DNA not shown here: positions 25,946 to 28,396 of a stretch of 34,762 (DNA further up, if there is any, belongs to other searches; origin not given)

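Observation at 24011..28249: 1412-aa secreted protein: Cys-free FN3/Ig stalk carrying a 15-heme cytochrome built from a repeated two-heme unit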

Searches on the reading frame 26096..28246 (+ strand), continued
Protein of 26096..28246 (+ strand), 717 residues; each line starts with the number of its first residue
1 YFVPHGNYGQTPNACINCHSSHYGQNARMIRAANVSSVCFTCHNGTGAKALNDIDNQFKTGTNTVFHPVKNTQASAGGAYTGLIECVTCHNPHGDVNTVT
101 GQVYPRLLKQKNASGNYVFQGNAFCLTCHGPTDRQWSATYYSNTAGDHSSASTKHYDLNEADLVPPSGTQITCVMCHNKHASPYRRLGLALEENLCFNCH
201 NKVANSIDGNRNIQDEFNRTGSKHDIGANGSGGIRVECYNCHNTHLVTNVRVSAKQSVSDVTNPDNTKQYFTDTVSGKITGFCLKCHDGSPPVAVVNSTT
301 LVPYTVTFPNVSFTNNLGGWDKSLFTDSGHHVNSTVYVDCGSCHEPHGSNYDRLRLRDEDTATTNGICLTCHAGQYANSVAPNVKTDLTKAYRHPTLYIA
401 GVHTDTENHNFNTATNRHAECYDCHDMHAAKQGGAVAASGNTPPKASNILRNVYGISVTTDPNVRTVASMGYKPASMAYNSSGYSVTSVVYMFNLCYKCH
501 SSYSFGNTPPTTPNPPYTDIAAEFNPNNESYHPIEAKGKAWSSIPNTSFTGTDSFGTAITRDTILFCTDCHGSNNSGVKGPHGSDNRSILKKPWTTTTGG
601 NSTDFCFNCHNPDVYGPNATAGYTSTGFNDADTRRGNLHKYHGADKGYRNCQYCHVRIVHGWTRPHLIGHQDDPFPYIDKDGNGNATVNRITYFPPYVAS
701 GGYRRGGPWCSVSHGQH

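Call 59: search_protein_families(library=pfam, proteins=[P0259, P0001, L001:6998-12094:+, L010:10386-16148:+, L003:6069-9059:+], max_evalue=0.001)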
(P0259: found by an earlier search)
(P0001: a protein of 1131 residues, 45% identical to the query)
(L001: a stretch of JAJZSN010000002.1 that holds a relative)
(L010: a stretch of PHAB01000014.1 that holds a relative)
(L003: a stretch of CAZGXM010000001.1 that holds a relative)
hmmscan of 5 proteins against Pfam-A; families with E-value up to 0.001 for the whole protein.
P0259 (1455 aa): 4 families
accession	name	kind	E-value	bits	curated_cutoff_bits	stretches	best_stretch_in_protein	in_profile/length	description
PF09699.15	Paired_CXXCH_1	-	3.5e-39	132.7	20.6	3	905-936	8-39/41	Doubled CXXCH motif (Paired_CXXCH_1)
PF14522.11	Cytochrome_C7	-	7.1e-18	64.6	24.8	0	960-1024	3-54/67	Cytochrome c7 and related cytochrome c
PF00041.27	fn3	-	6.2e-16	58.8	25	1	541-616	1-71/84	Fibronectin type III domain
PF14537.11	Cytochrom_c3_2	-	1.4e-14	54.7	25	1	855-934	7-79/79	Cytochrome c3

P0001 (1131 aa): 8 families
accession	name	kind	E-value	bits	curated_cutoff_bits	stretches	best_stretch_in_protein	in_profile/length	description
PF09699.15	Paired_CXXCH_1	-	1.4e-31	108.3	20.6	5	606-641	8-40/41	Doubled CXXCH motif (Paired_CXXCH_1)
PF00041.27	fn3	-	8.5e-22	77.6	25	3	238-322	2-82/84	Fibronectin type III domain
PF14522.11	Cytochrome_C7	-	2.1e-16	59.9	24.8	0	603-679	12-66/67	Cytochrome c7 and related cytochrome c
PF13205.12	Big_5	-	1.1e-15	58.6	23.6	1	328-435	1-104/105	Bacterial Ig-like domain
PF14537.11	Cytochrom_c3_2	-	9.6e-13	48.9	25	0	450-531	4-70/79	Cytochrome c3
PF25788.1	Ig_Rha78A_N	-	3e-07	31.1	27.4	0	247-326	15-102/105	Rha78A-like, N-terminal immunoglobulin domain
PF16389.11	DUF4998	-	7.8e-05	22.8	29.1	0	153-220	33-102/199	Domain of unknown function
PF25059.1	FN3_DSCAM-DSCAML_C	-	0.00087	20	39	0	95-139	47-89/89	DSCAM/DSCAML C-terminal Fn3-like domain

L001:6998-12094:+ (1699 aa): 15 families
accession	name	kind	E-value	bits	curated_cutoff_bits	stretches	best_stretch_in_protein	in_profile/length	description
PF00041.27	fn3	-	2.4e-57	191.6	25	7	798-884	1-83/84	Fibronectin type III domain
PF09699.15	Paired_CXXCH_1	-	1.3e-35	121.2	20.6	5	1359-1396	6-37/41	Doubled CXXCH motif (Paired_CXXCH_1)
PF16389.11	DUF4998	-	2.6e-20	73.3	29.1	0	803-883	25-107/199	Domain of unknown function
PF14522.11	Cytochrome_C7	-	2.8e-18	65.9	24.8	0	1005-1050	4-54/67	Cytochrome c7 and related cytochrome c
PF14537.11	Cytochrom_c3_2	-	2.9e-16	60.1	25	1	1011-1092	4-70/79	Cytochrome c3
PF25059.1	FN3_DSCAM-DSCAML_C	-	4.2e-16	59.5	39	0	350-389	42-81/89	DSCAM/DSCAML C-terminal Fn3-like domain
PF16656.11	Pur_ac_phosph_N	-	2.3e-13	51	30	0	337-374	55-82/93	Purple acid Phosphatase, N-terminal domain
PF25788.1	Ig_Rha78A_N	-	1e-12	48.6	27.4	0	811-885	18-100/105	Rha78A-like, N-terminal immunoglobulin domain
PF13205.12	Big_5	-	2e-11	45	23.6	1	889-996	1-104/105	Bacterial Ig-like domain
PF10179.15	NDNF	-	2.3e-07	31.4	27.3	0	826-877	66-117/127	Neuron-derived neurotrophic factor, first Fn(III) domain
PF21910.2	GH85_C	-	1.1e-06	29.4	27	0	511-583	15-86/95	GH85 endohexosaminidases, C-terminal domain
PF23608.1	Ig_ILCR1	-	8.8e-06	26.2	27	0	248-279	57-88/114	ILCR1 Ig-like domain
PF25814.1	fn3_SORL1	-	2.5e-05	24.6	27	0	203-278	4-73/90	SORL1-like, fn3 domain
PF02085.21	Cytochrom_CIII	-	0.00029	21.6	22.9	0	1485-1560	23-87/101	Class III cytochrome C family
PF19743.5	ASTN1_2_fn3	-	0.00042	21.1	24.3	0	552-582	85-115/123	ASTN1/2 Fn3 domain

L010:10386-16148:+ (1921 aa): 6 families
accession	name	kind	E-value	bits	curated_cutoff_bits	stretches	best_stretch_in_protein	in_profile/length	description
PF09699.15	Paired_CXXCH_1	-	3.1e-25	88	20.6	2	1191-1220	9-37/41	Doubled CXXCH motif (Paired_CXXCH_1)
PF14522.11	Cytochrome_C7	-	1e-11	44.9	24.8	0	1431-1537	12-67/67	Cytochrome c7 and related cytochrome c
PF22113.1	Mtrc-MtrF_II-IV_dom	-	4.8e-09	36.4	30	0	1469-1627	23-166/176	Outer membrane cytochrome MtrC/MtrF-like, domains II/IV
PF14537.11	Cytochrom_c3_2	-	1.3e-07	32.4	25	0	1364-1479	6-78/79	Cytochrome c3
PF13517.12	FG-GAP_3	-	1.1e-05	26.3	26.9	1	65-127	1-61/61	FG-GAP-like repeat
PF25292.1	Beta-prop_CGLA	-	0.00072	19.5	26.8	0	39-85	11-58/316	Lambda-carrageenase beta-propeller domain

L003:6069-9059:+ (997 aa): 2 families
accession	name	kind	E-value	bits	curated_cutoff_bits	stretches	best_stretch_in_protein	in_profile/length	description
PF00041.27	fn3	-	2e-23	82.8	25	3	334-418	2-82/84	Fibronectin type III domain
PF09134.16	Invasin_D3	-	0.00022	22.1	33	0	749-779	17-47/98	Invasin, domain 3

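Call 61: search_solved_structures(query=L008:4712-5971:+, max_evalue=0.01)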
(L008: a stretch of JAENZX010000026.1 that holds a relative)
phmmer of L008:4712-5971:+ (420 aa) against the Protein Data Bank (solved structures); distinct sequences matched with E-value up to 0.01: 0.

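Call 62: search_solved_structures(query=L008:1468-2784:+, max_evalue=0.01)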
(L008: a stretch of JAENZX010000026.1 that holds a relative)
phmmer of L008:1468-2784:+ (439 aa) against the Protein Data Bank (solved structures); distinct sequences matched with E-value up to 0.01: 0.

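Call 67: search_solved_structures(query=A1, max_evalue=1, show_alignments=1)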
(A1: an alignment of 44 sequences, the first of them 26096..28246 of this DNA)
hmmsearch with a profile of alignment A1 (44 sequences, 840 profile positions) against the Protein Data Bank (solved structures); distinct sequences matched with E-value up to 1: 43.
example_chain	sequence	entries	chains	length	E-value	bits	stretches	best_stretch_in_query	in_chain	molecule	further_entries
6r2q_A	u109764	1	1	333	5.8e-15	57.6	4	289-333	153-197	Cystathionine beta-synthase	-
6qvm_A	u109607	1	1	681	1.5e-09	39.8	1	203-475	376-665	Multiheme cytochrome cf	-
9yuq_N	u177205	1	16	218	1.3e-07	33.3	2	344-417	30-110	Putative multiheme cytochrome c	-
6ef8_A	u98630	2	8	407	1.7e-07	33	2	141-220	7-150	C-type cytochrome OmcS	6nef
7tfs_A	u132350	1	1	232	1.1e-06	30.2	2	333-415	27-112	Cytochrome c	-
28pb_A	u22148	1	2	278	6.9e-05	24.3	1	138-253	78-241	Cytochrome c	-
1fs7_A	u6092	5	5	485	0.00014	23.3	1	446-511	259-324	CYTOCHROME C NITRITE REDUCTASE | Cytochrome c-552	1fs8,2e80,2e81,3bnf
3bng_A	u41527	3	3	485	0.00016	23.1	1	446-511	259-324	Cytochrome c-552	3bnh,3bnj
1fs9_A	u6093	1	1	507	0.00016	23.1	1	446-511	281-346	CYTOCHROME C NITRITE REDUCTASE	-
3ubr_A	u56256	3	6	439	0.00036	21.9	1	664-742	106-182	Cytochrome c-552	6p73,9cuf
1jni_A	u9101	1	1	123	0.00064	21.1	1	190-256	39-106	DIHEME CYTOCHROME C NAPB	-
8bcx_A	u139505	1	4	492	0.00089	20.6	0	449-498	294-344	Nitrite reductase (cytochrome; ammonia-forming)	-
1qdb_A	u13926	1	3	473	0.0011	20.3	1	448-499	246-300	CYTOCHROME C NITRITE REDUCTASE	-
2rf7_A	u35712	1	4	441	0.0013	20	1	665-743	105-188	Cytochrome c-552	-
1gu6_A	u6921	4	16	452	0.0019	19.6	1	665-743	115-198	CYTOCHROME C552 | Cytochrome c-552 | Cytochrome c nitrite reductase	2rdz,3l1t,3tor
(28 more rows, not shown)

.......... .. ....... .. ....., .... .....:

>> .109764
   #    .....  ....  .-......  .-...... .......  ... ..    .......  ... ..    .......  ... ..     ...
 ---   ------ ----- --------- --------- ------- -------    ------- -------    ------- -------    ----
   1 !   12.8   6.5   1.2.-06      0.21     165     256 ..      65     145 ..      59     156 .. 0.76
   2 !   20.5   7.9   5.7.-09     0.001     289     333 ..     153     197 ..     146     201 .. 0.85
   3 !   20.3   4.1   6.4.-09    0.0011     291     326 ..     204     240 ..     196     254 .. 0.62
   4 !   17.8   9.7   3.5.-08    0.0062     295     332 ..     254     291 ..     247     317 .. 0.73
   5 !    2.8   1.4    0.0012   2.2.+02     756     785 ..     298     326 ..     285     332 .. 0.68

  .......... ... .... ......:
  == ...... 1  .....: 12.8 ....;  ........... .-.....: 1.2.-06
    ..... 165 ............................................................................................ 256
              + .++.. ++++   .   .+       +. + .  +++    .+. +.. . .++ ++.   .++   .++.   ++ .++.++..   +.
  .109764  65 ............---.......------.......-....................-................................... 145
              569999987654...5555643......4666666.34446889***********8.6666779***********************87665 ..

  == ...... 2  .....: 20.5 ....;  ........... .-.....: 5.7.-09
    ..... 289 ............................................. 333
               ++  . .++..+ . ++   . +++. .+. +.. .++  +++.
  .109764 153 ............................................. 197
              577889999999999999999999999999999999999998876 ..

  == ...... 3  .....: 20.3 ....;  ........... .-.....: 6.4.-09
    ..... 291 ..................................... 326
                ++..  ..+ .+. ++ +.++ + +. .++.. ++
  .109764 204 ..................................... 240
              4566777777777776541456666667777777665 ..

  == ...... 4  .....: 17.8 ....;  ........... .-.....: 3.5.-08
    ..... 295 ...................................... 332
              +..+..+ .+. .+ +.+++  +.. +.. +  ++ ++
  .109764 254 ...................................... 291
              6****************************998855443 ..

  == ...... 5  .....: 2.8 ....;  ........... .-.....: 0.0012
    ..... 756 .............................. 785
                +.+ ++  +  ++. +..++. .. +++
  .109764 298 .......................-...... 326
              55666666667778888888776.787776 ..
